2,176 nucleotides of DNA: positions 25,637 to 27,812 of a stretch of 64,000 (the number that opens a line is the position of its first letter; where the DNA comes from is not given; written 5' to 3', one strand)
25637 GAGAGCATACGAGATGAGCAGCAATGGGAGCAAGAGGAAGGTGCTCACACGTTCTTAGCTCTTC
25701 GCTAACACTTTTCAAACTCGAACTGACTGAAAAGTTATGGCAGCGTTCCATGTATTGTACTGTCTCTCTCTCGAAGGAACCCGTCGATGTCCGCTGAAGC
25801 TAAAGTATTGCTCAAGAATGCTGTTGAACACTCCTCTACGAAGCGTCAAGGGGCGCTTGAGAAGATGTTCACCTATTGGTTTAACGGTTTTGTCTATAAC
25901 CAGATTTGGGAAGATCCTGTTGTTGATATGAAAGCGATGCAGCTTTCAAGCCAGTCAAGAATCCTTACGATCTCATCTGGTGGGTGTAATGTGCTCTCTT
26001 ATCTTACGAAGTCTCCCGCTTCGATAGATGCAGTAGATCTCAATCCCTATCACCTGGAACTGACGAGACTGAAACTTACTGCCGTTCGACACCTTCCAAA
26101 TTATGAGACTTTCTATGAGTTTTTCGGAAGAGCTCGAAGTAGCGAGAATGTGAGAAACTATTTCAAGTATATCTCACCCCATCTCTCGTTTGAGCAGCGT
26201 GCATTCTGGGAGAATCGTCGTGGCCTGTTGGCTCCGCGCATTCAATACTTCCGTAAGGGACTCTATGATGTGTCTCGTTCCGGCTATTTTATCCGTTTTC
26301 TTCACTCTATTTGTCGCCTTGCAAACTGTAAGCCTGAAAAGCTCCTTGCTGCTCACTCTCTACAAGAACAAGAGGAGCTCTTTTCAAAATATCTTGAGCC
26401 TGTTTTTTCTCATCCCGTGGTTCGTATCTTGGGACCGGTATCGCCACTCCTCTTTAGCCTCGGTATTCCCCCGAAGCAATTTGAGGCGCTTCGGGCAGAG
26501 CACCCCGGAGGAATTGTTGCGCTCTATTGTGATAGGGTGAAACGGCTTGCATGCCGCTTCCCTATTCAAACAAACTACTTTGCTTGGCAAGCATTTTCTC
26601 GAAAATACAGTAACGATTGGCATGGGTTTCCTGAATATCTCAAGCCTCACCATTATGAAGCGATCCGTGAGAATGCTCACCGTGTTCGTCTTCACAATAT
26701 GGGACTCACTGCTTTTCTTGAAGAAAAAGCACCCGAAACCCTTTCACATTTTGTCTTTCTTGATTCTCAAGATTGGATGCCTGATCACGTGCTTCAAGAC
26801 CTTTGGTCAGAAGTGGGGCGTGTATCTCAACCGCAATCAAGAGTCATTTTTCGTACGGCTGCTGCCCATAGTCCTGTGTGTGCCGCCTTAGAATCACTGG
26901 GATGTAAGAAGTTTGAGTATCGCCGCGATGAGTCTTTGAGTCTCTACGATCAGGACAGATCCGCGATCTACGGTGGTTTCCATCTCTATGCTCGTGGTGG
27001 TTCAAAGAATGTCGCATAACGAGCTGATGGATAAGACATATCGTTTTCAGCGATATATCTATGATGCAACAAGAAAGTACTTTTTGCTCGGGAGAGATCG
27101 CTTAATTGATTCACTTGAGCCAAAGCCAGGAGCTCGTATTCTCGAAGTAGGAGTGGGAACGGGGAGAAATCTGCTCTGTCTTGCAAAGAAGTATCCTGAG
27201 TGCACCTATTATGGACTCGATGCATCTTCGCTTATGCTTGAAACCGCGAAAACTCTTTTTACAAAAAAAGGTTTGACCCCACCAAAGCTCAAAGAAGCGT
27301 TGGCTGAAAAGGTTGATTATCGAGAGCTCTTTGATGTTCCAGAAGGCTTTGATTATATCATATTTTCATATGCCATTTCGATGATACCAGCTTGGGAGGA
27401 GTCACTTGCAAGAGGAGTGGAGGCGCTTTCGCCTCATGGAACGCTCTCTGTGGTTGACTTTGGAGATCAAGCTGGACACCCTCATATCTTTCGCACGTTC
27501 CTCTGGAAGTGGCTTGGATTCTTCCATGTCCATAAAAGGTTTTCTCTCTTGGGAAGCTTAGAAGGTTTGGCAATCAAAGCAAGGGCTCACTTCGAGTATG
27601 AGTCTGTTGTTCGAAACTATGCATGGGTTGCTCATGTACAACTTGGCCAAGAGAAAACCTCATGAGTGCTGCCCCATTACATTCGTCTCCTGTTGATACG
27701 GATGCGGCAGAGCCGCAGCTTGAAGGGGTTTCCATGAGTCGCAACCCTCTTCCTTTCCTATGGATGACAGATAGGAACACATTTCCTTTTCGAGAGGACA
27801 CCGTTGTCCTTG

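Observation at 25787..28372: btaA-btaB betaine-lipid (DGTS) pair with a translationally coupled third gene, beside cardiolipin synthase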

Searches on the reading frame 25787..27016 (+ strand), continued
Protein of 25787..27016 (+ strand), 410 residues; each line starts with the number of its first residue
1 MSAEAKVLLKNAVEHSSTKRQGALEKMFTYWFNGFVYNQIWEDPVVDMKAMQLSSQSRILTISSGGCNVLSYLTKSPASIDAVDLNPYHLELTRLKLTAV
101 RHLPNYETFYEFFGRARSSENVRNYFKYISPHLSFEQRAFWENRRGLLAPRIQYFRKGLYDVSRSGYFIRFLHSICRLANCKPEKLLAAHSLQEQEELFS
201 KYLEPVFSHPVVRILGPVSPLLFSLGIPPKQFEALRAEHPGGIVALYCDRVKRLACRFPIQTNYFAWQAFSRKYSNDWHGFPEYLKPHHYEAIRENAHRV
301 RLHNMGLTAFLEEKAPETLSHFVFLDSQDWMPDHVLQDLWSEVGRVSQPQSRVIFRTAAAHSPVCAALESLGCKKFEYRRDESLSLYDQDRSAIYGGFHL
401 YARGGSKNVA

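Call 16: find_encoding_contigs(protein=P0006, flank=6000, max_places=2)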
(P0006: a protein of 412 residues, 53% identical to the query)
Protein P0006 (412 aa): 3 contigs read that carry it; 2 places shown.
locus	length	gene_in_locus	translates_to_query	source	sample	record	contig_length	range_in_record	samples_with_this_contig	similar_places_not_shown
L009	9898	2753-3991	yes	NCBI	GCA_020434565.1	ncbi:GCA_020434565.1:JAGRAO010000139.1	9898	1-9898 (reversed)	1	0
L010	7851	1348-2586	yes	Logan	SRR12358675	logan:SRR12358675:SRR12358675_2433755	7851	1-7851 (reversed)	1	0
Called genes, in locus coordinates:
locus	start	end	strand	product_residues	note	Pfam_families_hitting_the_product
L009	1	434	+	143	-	PF07313:AmiA-like (weak)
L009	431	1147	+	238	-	PF13428:TPR_14 (faint), PF13432:TPR_16, PF07719:TPR_2 (weak), PF13414:TPR_11, PF00515:TPR_1, PF07719:TPR_2 (weak), PF13371:TPR_9 (weak), PF13414:TPR_11 (weak), +8 more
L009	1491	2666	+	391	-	PF03372:Exo_endo_phos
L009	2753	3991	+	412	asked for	PF11899:DUF3419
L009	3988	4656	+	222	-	PF01209:Ubie_methyltran, PF13489:Methyltransf_23, PF02390:Methyltransf_4, PF13847:Methyltransf_31, PF08241:Methyltransf_11, PF08242:Methyltransf_12, PF13649:Methyltransf_25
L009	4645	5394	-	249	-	PF00459:Inositol_P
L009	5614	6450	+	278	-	-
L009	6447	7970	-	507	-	-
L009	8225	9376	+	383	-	PF13793:Pribosyltran_N, PF00156:Pribosyltran, PF14572:Pribosyl_synth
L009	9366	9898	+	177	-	PF00156:Pribosyltran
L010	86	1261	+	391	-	PF03372:Exo_endo_phos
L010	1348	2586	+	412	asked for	PF11899:DUF3419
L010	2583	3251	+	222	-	PF01209:Ubie_methyltran, PF13489:Methyltransf_23, PF02390:Methyltransf_4, PF13847:Methyltransf_31, PF08241:Methyltransf_11, PF08242:Methyltransf_12, PF13649:Methyltransf_25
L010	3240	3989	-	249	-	PF00459:Inositol_P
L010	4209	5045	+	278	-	-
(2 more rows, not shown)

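Call 36: find_related_loci(query=A3, collection=genome_contigs, flank=6000)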
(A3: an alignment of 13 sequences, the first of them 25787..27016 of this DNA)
Query A3 (410 aa) in genome_contigs; peptide patterns used: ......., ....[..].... (x = any residue, [..] = any of these).
600 stretches matched a pattern (row limit reached: there are more); 588 encode a relative of the query (tblastn E <= 1e-3); the best 80 are kept; 80 distinct loci.
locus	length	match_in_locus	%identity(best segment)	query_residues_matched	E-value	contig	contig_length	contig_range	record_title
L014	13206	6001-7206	52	1-401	6e-140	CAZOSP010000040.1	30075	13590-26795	MAG TPA_asm: uncultured Thiomargarita sp. isolate SRP141376_co5_251 genome assembly, contig: NODE_3526_length_30075_cov_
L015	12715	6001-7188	51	9-404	5e-136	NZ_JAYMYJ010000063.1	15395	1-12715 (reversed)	Candidatus Thiothrix sp. SCUT-1 NODE_2390_length_15395_cov_104.573729, whole genome shotgun sequence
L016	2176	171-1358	51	9-404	2e-145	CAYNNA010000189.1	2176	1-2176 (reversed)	MAG TPA_asm: uncultured Thiothrix sp. isolate SRP257756_co1_221 genome assembly, contig: NODE_51446_length_2176_cov_15.4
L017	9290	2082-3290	51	1-401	2e-135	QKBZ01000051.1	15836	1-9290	MAG: Beggiatoa sp. isolate SZUA-411 scaffold_10779, whole genome shotgun sequence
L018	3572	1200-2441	49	1-408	2e-139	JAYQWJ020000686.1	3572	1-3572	MAG: Candidatus Albibeggiatoa psychrophila isolate WS_Bin3 NODE_3554_length_3572_cov_59.357691, whole genome shotgun seq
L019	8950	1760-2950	51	9-405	2e-134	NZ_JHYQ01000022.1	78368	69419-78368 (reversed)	Thiothrix lacustris DSM 21227 Q394DRAFT_scaffold00019.19_C, whole genome shotgun sequence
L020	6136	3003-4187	50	9-403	2e-133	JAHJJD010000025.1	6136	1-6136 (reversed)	MAG: Gammaproteobacteria bacterium isolate Modern_marine_rock_biofilm.mb.20 Modern_marine_rock.mb.20_k141_149565, whole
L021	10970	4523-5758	49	1-410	4e-133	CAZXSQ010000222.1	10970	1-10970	MAG TPA_asm: uncultured bacterium isolate SRP141376_co1_248 genome assembly, contig: NODE_11150_length_10970_cov_3.26330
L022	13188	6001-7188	50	9-404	8e-133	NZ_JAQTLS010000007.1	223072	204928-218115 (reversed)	MAG: Thiothrix sp. isolate STA_22 NODE_105_length_223072_cov_27.034004_Sandtown_A, whole genome shotgun sequence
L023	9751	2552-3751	50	1-401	2e-130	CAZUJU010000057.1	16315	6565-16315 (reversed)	MAG TPA_asm: uncultured Thiotrichales bacterium isolate SRP072547_co1_8 genome assembly, contig: NODE_5926_length_16315_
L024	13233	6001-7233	49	1-405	8e-130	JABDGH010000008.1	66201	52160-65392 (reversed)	MAG: Verrucomicrobia bacterium isolate BWOrgHeat_Nextera44_MAG1 3300021006.a:Ga0206928_1011, whole genome shotgun sequen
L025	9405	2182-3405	48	1-402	2e-129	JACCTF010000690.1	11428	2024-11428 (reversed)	MAG: Pyrinomonadaceae bacterium isolate MGR_bin67 SD2897-2912_k127_8135365, whole genome shotgun sequence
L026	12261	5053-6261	48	1-404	3e-129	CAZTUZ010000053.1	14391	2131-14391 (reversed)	MAG TPA_asm: uncultured Thiothrix sp. isolate binchicken_co35_324 genome assembly, contig: NODE_2954_length_14391_cov_6.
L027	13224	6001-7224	50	1-402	1e-128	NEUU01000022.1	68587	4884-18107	MAG: Verrucomicrobia bacterium Tous-C9LFEB Verrucomicrobia-Tous-C9LFEB-C22, whole genome shotgun sequence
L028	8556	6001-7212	49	1-402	2e-128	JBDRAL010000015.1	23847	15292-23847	MAG: Blastocatellia bacterium NZW_1522 contig_14, whole genome shotgun sequence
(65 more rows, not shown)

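Call 40: search_dna_similar(query=window:25787-27016:+, collection=plasmids, mode=protein, max_rows=25)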
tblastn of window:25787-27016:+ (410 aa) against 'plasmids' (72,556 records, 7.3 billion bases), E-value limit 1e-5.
Records with a match: 10; places in all: 10; records where one place covers at least 80% of the query: 10.
Best place of each record, by identity: <60% 10.
By first word of the organism name: Sinorhizobium 5; Shinella 2; Rhizobium 1; Chondrinema 1; Brevibacillus 1.
By predicted mobility (MOB-suite, as given by PLSDB): non-mobilizable 10.
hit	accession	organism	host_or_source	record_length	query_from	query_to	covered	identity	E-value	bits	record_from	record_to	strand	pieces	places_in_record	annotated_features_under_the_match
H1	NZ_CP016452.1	Sinorhizobium sp. RAC02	Microbial isolate,Algal phycosphere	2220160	22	401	93%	45.4%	2e-100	334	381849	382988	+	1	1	none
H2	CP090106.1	Sinorhizobium meliloti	Medicago,Cell culture,Plant nodule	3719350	9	401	94%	43.2%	6e-84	337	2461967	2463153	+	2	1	none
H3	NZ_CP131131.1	Shinella zoogloeoides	isolate,Activated charcoal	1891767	22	401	93%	43.8%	5e-96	322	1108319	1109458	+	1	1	none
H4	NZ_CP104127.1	Sinorhizobium sp. M103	Phaseolus vulgaris,cell ...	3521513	9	401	96%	42.2%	4e-98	327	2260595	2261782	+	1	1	none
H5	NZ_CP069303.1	Shinella sp. PSBB067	monoisolate,Minnesota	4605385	9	400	96%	41.6%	3e-92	311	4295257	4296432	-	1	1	none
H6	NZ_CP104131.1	Sinorhizobium sp. K101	Phaseolus vulgaris,cell ...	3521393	22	401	93%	42.7%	2e-97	325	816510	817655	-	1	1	none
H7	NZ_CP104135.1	Sinorhizobium sp. C101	Phaseolus vulgaris,cell ...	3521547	22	401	93%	42.7%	2e-97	325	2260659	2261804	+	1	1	none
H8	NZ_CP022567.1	Rhizobium leguminosarum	Root nodule,Pisum sativum root-nodule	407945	9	403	96%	40.8%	1e-95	320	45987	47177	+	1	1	DUF3419 family protein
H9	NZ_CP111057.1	Chondrinema litorale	Seaweed,red alga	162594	33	400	90%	29.0%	7e-40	159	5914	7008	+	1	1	BtaA family protein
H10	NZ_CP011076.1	Brevibacillus laterosporus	Oryza sativa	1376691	32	400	90%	22.6%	8e-11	72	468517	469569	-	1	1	none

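Call 41: get_annotated_region(hit=H2, flank=3000)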
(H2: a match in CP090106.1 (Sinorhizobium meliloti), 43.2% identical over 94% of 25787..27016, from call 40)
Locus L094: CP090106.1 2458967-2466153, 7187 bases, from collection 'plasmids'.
description: Sinorhizobium meliloti strain Ak57 plasmid pSymB, complete sequence
organism: Sinorhizobium meliloti (NCBI taxid 382)
taxonomy: Bacteria; Pseudomonadota; Alphaproteobacteria; Hyphomicrobiales; Rhizobiaceae; Sinorhizobium; Sinorhizobium meliloti
host: -; source: Medicago,Cell culture,Plant nodule; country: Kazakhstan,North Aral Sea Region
typing (MOB-suite, as given by PLSDB): non-mobilizable
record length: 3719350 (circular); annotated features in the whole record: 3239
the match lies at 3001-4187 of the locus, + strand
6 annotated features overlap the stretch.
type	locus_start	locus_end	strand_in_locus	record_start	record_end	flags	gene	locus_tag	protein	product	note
CDS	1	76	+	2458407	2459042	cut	-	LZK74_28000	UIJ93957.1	LysE family translocator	-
CDS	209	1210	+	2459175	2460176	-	-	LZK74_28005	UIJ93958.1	transglycosylase SLT domain-containing protein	-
CDS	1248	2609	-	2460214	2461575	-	-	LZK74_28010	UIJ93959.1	beta-lactamase family protein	-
CDS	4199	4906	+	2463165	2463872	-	-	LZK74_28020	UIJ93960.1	class I SAM-dependent methyltransferase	-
CDS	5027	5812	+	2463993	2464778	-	-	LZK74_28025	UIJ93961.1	glycoside hydrolase family 25 protein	-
CDS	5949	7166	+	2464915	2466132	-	-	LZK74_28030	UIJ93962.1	lytic murein transglycosylase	-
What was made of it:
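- Tried and rejected: I used S. meliloti from a mislabelled PLSDB record instead (calls 40, 41).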

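Call 59: search_protein_families(library=ncbifam, proteins=[L003:7954-8811:+], max_evalue=0.001)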
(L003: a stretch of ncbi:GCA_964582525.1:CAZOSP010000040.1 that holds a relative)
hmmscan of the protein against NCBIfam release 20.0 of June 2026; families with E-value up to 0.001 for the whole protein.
L003:7954-8811:+ (286 aa): 8 families
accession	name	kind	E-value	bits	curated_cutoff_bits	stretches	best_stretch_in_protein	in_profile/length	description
NF003743.0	PRK05340.1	equivalog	1.7e-12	47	134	1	11-220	3-209/242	UDP-2,3-diacylglucosamine diphosphatase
TIGR01854.1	lipid_A_lpxH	equivalog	4.2e-11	42.6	190.35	1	13-237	2-227/231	UDP-2,3-diacylglucosamine diphosphatase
NF003118.0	PRK04036.1-3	equivalog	4.7e-10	39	445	1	5-91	221-321/481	DNA-directed DNA polymerase II small subunit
TIGR00040.1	yfcE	subfamily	5.3e-06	26.6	56.25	0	13-126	4-88/158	YfcE family phosphodiesterase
NF006988.0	PRK09453.1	equivalog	1.1e-05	25.4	117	0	13-128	4-109/183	phosphodiesterase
TIGR04123.1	P_estr_lig_assc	hypoth_equivalog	2.8e-05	23.6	150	0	32-93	58-112/207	ligase-associated DNA damage response endonuclease PdeM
TIGR03729.1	acc_ester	subfamily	9.9e-05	21.8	148.25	0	16-101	6-83/239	putative phosphoesterase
NF003120.0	PRK04036.1-5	equivalog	0.00081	18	671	0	8-90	284-386/547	DNA-directed DNA polymerase II small subunit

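Call 66: search_solved_structures(query=window:25787-27016:+, max_evalue=0.01)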
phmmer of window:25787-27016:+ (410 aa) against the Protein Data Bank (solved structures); distinct sequences matched with E-value up to 0.01: 0.

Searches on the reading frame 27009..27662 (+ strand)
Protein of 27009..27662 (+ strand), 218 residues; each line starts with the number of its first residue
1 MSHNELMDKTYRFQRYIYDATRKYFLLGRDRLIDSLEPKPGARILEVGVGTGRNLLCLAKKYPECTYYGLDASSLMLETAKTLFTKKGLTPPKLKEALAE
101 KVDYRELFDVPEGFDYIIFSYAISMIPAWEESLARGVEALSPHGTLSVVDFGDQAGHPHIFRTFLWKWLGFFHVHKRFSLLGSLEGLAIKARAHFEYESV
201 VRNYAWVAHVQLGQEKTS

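Call 3: search_protein_families(library=pfam, proteins=[window:27009-27662:+], max_evalue=0.01)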
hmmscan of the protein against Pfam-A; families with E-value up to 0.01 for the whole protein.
window:27009-27662:+ (218 aa): 10 families
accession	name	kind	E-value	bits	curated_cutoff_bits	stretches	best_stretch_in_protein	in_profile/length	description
PF13649.12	Methyltransf_25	-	6.4e-12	46.4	27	1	44-144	1-97/97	Methyltransferase domain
PF08242.18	Methyltransf_12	-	1.6e-11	45.2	30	1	45-146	1-98/98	Methyltransferase domain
PF13847.12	Methyltransf_31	-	6.6e-11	42.5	27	1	39-152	2-113/145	Methyltransferase domain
PF08241.18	Methyltransf_11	-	1.9e-09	38.5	21.2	1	45-147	1-94/95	Methyltransferase domain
PF13489.12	Methyltransf_23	-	7.1e-09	36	27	1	31-166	11-132/164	Methyltransferase domain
PF01209.24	Ubie_methyltran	-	0.00014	21.7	20.1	1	29-153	36-156/233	ubiE/COQ5 methyltransferase family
PF02390.23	Methyltransf_4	-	0.0022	17.9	24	1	44-81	5-42/173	Putative methyltransferase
PF01135.25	PCMT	-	0.003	17.8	20.3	1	33-136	66-166/210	Protein-L-isoaspartate(D-aspartate) O-methyltransferase (PCMT)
PF24675.1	NpmA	-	0.0041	16.9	60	1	44-80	27-64/214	16S rRNA (adenine(1408)-N(1))-methyltransferase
PF05175.20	MTS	-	0.0056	16.8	23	0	30-149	21-139/170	Methyltransferase small domain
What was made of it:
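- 27009..27665 (+): btaB, diacylglycerylhomoserine N-methyltransferase (218 aa). It overlaps btaA by 11 nt. An automatic gene call in a public copy starts at 27027. Class I SAM methyltransferase Pfam hits (call 3).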

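Call 4: search_protein_families(library=ncbifam, proteins=[window:27009-27662:+], max_evalue=0.01)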
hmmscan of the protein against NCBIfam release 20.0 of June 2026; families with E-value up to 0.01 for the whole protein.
window:27009-27662:+ (218 aa): 27 families (the best 25 are shown)
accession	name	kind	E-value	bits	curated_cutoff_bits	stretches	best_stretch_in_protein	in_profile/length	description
NF043040.1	corrin_prot_MT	hypoth_equivalog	4.2e-10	39.4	180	1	29-150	31-149/216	corrinoid protein-associated methyltransferase CpaM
NF001244.0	PRK00216.1-5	equivalog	1.6e-08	34.2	216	1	29-156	37-161/236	bifunctional demethylmenaquinone methyltransferase/2-methoxy-6-polyprenyl-1,4-benzoquinol methylase UbiE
NF045667.1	MTase_DVU1556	equivalog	8.8e-08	31.8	155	1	30-155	12-126/213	DVU_1556 family methyltransferase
TIGR01934.1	MenG_MenH_UbiE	subfamily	8.8e-08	31.7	158.35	1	29-155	28-148/223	ubiquinone/menaquinone biosynthesis methyltransferase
NF010703.0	PRK14103.1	equivalog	7.8e-07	28.8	320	1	32-148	21-124/256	trans-aconitate 2-methyltransferase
NF041536.1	ArsM_DUF2284_UU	exception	4e-06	25.4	575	1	39-150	75-182/459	arsenite methyltransferase/DUF2284 domain selenoprotein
NF041537.1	ArsM_AhpD_UU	exception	1.8e-05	23.7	510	1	39-150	75-182/345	arsenite methyltransferase/AhpD domain selenoprotein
TIGR02072.1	BioC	equivalog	2.3e-05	24.4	184.95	1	30-154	21-138/244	malonyl-ACP O-methyltransferase BioC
NF045882.1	PLipidMtase_Leg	equivalog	3.1e-05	23.9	390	1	16-136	15-131/207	phospholipid N-methyltransferase PmtA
NF040539.1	AST_met_ArsM_2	exception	5.6e-05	23.1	240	1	34-151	50-166/262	putative arsinothricin biosynthesis methyltransferase ArsM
TIGR02752.1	MenG_heptapren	equivalog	6.3e-05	22.6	419.85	1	29-152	34-153/231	demethylmenaquinone methyltransferase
NF047649.1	MTase_UXPK_star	exception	0.00016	20.8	460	1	39-150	76-183/283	methyltransferase/UXPK-star double selenoprotein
NF002463.0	PRK01683.1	equivalog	0.00019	21.1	297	1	41-148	32-128/258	trans-aconitate 2-methyltransferase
NF001243.0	PRK00216.1-4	equivalog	0.00024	20.5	235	1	29-150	36-153/237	demethylmenaquinone methyltransferase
NF010719.0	PRK14121.1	equivalog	0.00043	19.4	402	1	22-71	104-153/396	tRNA (guanosine(46)-N7)-methyltransferase TrmB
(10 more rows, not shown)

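Call 55: list_cluster_members(proteins=[P0002, P0001, window:27027-27662:+, window:27009-27662:+])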
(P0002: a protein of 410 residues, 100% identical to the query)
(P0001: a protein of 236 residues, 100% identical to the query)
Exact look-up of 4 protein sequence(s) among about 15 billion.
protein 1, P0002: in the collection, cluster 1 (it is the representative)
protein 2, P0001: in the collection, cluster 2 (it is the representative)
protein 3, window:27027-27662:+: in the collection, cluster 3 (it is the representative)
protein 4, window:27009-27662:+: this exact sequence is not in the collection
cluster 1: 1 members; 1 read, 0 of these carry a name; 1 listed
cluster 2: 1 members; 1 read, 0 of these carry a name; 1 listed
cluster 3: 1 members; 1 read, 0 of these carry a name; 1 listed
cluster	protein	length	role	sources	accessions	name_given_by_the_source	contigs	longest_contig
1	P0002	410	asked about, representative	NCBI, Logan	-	-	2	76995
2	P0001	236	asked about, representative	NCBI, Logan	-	-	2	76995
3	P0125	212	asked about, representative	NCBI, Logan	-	-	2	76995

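Call 67: search_solved_structures(query=window:27009-27662:+, max_evalue=0.00001)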
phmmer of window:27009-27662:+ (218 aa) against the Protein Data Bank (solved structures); distinct sequences matched with E-value up to 0.00001: 2.
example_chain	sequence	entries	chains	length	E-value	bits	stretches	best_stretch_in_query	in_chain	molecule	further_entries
3mgg_A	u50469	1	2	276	1e-08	38.3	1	39-159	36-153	Methyltransferase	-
8ys9_A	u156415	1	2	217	1.8e-06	31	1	7-148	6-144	Phosphatidylethanolamine N-methyltransferase/phosphatidyl-N-methylethanolamine N-methyltra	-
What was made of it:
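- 27009..27665 (+): The nearest named solved structure is a phospholipid N-methyltransferase (8ys9, E 1.8e-6, call 67).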
